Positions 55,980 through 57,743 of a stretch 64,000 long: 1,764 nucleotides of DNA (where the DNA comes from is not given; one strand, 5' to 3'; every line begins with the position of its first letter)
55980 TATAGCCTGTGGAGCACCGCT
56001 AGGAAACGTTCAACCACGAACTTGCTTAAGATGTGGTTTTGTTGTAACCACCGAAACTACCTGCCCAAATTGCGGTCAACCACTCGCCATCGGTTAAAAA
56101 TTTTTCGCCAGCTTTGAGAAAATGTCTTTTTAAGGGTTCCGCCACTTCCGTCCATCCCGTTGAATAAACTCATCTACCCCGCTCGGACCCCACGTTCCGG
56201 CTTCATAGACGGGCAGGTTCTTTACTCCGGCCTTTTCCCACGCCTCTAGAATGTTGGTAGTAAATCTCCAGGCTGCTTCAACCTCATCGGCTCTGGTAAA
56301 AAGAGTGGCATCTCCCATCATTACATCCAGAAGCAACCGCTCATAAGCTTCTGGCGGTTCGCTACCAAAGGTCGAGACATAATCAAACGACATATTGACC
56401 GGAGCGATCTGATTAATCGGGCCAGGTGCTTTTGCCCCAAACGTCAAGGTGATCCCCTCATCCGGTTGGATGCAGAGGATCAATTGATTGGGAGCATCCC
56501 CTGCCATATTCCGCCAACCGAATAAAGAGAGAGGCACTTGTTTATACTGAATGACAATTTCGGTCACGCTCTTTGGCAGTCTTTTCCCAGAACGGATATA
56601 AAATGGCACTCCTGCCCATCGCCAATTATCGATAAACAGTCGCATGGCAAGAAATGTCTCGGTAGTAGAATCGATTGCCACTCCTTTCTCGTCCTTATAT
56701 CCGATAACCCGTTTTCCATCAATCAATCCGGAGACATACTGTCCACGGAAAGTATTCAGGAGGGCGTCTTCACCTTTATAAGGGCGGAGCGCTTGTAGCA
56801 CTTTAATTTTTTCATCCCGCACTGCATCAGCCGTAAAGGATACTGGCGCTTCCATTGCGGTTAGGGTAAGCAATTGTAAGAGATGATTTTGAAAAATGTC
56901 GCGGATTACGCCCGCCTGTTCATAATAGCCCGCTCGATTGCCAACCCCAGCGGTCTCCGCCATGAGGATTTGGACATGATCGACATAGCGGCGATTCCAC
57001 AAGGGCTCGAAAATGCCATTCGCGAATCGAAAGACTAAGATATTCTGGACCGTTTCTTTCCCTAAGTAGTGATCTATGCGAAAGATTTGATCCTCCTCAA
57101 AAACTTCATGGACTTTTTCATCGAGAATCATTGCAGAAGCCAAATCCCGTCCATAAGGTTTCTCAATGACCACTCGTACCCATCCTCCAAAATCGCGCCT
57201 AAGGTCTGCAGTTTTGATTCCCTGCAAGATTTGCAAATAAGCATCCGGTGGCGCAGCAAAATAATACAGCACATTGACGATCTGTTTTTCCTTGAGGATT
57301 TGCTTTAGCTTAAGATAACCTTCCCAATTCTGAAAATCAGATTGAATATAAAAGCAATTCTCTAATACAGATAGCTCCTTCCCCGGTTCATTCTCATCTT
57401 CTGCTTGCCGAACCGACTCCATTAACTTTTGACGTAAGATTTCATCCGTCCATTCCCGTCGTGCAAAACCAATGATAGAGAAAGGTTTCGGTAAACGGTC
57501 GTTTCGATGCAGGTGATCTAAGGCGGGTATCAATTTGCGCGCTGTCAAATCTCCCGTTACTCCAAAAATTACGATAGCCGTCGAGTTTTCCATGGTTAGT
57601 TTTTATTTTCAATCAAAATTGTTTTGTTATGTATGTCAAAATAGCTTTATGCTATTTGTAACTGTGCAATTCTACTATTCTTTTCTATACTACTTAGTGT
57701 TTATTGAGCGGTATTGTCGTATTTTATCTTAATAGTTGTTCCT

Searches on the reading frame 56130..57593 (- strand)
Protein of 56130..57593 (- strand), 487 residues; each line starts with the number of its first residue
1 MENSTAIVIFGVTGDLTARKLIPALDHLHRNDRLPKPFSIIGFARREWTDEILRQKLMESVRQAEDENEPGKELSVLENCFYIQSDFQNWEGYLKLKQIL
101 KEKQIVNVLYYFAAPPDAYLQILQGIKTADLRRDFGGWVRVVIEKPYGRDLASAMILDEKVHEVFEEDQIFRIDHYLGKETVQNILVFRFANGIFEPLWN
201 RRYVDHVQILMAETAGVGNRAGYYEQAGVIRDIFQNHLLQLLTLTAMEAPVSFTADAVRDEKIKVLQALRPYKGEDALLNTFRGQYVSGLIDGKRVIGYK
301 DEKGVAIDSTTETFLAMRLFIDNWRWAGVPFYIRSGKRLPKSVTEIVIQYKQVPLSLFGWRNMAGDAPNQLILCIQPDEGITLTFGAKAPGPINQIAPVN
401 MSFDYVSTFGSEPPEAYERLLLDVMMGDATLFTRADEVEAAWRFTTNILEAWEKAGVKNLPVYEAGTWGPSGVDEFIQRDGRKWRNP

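Call 70: search_protein_families(library=pfam, proteins=[window:56130-57593:-], max_evalue=0.00001)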
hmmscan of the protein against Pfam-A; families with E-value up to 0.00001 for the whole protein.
window:56130-57593:- (487 aa): 2 families
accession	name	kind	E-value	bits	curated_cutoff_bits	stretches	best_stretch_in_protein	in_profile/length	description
PF02781.21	G6PD_C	-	6.2e-124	413.3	27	1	186-485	1-296/296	Glucose-6-phosphate dehydrogenase, C-terminal domain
PF00479.28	G6PD_N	-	2.4e-56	191.7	22.1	1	8-184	1-183/183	Glucose-6-phosphate dehydrogenase, NAD binding domain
